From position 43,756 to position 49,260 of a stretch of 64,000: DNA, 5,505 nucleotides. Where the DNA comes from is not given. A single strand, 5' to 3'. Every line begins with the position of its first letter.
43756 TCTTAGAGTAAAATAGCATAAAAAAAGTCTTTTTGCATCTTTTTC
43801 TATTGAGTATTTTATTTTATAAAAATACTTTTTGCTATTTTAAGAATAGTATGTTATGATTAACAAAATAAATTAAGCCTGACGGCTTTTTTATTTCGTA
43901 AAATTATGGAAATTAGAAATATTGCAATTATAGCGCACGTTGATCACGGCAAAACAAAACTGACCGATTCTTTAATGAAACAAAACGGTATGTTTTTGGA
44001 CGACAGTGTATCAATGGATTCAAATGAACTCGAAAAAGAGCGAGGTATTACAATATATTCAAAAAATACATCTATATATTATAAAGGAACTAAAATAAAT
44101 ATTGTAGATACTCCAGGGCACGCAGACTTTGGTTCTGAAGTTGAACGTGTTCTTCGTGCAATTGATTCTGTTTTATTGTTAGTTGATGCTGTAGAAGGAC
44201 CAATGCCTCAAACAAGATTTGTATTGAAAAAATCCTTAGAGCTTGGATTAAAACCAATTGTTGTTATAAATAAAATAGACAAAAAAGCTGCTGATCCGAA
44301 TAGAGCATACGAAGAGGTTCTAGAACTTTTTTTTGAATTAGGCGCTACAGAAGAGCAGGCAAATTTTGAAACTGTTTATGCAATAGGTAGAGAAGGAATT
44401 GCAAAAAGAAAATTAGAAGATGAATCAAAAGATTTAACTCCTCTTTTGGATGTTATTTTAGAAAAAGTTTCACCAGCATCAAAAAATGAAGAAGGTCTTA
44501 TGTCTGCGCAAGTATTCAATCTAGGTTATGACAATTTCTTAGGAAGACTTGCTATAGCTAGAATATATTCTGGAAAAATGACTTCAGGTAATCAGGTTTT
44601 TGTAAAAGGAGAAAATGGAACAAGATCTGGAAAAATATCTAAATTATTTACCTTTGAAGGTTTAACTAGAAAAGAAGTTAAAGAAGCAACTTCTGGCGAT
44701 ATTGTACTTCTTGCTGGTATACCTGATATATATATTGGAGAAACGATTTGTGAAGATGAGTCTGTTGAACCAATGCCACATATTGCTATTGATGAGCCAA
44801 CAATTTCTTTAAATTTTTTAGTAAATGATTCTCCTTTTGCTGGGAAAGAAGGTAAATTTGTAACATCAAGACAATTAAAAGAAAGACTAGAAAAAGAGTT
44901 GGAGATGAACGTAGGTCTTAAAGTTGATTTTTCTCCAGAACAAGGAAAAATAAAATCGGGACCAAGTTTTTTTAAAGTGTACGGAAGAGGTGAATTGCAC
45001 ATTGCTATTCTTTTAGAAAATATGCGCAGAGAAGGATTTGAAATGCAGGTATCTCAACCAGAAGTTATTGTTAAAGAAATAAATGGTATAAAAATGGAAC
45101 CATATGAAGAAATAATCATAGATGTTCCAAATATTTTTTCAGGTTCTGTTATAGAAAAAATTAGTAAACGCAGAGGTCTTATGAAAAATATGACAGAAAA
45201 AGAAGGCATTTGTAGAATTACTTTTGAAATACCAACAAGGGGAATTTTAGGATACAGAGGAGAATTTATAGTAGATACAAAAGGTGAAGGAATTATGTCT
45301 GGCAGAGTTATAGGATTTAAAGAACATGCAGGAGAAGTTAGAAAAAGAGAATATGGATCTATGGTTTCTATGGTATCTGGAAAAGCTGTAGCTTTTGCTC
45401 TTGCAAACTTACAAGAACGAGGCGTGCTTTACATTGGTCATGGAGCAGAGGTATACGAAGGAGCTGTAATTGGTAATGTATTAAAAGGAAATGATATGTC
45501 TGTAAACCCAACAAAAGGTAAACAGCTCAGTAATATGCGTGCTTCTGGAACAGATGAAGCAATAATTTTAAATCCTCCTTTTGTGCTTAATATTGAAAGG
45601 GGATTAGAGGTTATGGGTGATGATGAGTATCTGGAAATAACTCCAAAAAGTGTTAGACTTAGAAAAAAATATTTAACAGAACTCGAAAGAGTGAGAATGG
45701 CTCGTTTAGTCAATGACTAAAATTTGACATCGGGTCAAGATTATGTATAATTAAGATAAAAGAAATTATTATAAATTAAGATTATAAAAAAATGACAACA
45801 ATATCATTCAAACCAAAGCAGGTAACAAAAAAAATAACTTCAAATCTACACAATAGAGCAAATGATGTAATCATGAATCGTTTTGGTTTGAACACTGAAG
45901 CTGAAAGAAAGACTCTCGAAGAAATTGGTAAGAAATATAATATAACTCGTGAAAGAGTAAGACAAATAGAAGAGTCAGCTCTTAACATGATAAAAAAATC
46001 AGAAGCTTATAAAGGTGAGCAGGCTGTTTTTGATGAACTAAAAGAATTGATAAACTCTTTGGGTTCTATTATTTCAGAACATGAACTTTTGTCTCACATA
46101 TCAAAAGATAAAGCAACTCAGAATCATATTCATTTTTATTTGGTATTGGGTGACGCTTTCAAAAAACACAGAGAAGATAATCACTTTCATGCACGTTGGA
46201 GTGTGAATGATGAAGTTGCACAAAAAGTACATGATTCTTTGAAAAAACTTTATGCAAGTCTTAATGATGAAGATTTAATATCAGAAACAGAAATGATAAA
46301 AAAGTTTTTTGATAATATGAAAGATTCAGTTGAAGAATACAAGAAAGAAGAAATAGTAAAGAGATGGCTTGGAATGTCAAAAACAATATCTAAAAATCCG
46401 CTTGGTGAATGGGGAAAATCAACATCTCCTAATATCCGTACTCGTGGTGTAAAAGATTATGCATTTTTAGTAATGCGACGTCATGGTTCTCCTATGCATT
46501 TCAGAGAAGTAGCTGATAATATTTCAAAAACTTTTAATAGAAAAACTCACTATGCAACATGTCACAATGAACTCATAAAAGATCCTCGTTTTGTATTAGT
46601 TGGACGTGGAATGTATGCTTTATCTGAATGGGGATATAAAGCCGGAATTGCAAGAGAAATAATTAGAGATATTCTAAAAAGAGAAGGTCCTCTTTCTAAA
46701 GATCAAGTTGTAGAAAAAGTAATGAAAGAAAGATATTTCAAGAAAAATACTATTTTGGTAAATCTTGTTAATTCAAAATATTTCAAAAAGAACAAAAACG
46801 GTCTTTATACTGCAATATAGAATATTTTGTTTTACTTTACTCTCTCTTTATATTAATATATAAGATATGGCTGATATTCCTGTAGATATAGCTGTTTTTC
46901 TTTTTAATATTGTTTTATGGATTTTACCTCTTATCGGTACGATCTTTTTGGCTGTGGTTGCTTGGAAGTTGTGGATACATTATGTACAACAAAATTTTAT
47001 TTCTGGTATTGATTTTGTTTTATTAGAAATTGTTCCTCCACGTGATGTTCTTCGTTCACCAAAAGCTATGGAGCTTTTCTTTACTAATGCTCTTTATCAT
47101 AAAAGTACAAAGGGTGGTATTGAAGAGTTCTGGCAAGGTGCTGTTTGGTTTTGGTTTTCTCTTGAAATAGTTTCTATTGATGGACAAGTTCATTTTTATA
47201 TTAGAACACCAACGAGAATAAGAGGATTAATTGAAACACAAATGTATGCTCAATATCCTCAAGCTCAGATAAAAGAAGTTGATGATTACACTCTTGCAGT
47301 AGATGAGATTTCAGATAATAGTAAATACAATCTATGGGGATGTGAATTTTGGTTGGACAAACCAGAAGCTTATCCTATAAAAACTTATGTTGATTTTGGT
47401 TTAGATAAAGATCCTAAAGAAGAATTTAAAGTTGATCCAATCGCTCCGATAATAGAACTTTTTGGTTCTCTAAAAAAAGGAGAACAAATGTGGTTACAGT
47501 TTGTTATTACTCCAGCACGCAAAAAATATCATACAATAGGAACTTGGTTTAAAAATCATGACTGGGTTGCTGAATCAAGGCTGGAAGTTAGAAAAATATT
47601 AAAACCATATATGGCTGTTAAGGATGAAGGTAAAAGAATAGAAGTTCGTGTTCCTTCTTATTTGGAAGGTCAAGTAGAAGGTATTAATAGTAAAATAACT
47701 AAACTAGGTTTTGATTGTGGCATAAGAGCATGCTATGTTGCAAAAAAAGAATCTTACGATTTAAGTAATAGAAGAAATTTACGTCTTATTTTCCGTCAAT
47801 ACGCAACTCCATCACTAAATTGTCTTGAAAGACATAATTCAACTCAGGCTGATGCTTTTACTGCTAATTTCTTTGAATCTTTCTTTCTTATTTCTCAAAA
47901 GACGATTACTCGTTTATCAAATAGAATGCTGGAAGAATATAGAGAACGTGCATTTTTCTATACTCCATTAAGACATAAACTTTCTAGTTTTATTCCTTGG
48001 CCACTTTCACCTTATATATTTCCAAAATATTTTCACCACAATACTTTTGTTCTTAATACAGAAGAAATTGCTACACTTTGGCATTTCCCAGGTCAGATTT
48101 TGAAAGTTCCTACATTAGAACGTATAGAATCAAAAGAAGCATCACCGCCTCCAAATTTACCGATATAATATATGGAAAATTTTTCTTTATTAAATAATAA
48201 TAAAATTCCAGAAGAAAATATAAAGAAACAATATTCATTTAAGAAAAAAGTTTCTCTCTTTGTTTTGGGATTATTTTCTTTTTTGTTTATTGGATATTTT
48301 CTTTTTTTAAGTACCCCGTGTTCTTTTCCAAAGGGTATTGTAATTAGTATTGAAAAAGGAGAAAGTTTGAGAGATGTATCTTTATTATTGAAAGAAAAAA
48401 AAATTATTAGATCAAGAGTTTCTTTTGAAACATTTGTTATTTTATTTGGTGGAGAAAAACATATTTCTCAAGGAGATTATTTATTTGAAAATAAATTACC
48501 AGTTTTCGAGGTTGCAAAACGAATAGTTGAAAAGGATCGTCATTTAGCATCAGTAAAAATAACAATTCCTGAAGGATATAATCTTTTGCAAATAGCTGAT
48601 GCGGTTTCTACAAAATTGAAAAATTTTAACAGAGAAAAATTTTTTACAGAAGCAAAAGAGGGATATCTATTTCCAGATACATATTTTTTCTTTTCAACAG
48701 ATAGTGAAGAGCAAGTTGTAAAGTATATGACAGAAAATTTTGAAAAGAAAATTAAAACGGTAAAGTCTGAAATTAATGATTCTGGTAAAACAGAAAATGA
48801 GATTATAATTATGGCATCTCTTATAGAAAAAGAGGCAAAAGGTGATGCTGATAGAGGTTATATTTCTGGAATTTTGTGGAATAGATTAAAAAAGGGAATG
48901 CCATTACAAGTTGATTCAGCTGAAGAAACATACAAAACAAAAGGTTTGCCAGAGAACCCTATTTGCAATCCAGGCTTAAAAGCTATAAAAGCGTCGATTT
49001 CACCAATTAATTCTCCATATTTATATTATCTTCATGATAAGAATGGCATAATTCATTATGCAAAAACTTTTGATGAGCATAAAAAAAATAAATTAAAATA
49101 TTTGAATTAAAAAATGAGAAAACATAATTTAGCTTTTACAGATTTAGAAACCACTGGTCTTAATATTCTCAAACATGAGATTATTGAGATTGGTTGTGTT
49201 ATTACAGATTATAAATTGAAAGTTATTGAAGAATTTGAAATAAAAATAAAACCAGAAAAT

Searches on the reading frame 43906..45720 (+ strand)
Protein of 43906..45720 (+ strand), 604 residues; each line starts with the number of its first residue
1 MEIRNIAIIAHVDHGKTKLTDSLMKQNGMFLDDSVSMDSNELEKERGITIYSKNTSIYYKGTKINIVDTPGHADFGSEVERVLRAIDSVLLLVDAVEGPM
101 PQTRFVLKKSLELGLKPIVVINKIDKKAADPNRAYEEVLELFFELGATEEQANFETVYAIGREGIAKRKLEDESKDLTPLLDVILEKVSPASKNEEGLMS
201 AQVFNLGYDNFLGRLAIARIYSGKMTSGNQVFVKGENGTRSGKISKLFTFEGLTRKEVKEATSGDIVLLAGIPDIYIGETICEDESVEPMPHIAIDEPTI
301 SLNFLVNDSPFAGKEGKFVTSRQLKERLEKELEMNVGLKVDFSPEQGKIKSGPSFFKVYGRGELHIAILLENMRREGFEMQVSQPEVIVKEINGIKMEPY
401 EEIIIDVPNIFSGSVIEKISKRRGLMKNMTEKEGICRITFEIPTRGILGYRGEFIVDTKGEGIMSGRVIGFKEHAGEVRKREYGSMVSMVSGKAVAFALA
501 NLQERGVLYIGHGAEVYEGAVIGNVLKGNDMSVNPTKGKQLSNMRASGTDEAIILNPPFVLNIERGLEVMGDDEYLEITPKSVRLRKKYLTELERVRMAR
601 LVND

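Call 8: search_protein_families(library=pfam, proteins=[window:43906-45720:+], max_evalue=0.0001)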
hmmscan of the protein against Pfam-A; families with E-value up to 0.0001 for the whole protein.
window:43906-45720:+ (604 aa): 6 families
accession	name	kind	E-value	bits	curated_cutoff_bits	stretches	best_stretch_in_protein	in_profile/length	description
PF00009.33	GTP_EFTU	-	3e-50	170.9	26.5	1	2-187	2-185/188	Elongation factor Tu GTP binding domain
PF21018.2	BipA_C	-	4.1e-39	133.2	23.8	1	484-591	2-109/110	TypA/BipA C-terminal domain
PF00679.30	EFG_C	-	1.5e-19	70.2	27.9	1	396-480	2-87/89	Elongation factor G C-terminus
PF03144.31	GTP_EFTU_D2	-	1.1e-12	48.6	30.3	1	213-282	1-73/73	Elongation factor Tu domain 2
PF22042.2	EF-G_D2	-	1.7e-11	44.5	27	1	199-283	2-83/84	Elongation factor G domain 2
PF01926.29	MMR_HSR1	-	1.9e-06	28.4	21.9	1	6-123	2-113/113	50S ribosome-binding GTPase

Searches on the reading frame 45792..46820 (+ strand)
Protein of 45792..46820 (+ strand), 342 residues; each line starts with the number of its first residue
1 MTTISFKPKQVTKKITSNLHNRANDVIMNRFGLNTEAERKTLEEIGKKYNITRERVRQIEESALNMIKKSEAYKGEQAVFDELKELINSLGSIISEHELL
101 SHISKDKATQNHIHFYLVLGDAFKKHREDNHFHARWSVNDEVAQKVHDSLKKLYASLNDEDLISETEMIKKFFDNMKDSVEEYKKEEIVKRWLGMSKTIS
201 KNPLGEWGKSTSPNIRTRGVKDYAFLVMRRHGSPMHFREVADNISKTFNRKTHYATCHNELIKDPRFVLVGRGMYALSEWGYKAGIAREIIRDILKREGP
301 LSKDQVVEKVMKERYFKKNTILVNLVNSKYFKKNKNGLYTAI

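Call 8: search_protein_families(library=pfam, proteins=[window:45792-46820:+], max_evalue=0.0001)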
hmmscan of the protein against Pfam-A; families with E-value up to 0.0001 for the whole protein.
window:45792-46820:+ (342 aa): 2 families
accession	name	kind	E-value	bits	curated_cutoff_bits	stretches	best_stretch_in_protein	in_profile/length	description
PF04545.22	Sigma70_r4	-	1.3e-11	44.2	24.1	1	19-68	5-49/50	Sigma-70, region 4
PF05066.19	HARE-HTH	-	1.9e-09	38.2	25.9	1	220-280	3-71/71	HB1, ASXL, restriction endonuclease HTH domain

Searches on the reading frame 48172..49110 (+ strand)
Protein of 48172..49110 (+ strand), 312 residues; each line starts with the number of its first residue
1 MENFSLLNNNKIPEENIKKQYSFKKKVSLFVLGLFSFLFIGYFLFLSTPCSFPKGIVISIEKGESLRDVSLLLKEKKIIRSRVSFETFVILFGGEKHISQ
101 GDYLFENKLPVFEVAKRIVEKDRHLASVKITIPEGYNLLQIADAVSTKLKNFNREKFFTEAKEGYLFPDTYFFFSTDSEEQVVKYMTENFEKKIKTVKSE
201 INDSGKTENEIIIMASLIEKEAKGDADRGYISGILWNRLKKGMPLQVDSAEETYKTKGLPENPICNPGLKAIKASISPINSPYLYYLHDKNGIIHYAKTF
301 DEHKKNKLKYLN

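Call 8: search_protein_families(library=pfam, proteins=[window:48172-49110:+], max_evalue=0.0001)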
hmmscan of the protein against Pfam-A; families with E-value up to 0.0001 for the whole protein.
window:48172-49110:+ (312 aa): 1 family
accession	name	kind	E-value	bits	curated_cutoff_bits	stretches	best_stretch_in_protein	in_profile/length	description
PF02618.21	YceG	-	6e-62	210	32.4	2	58-250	1-194/275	YceG-like family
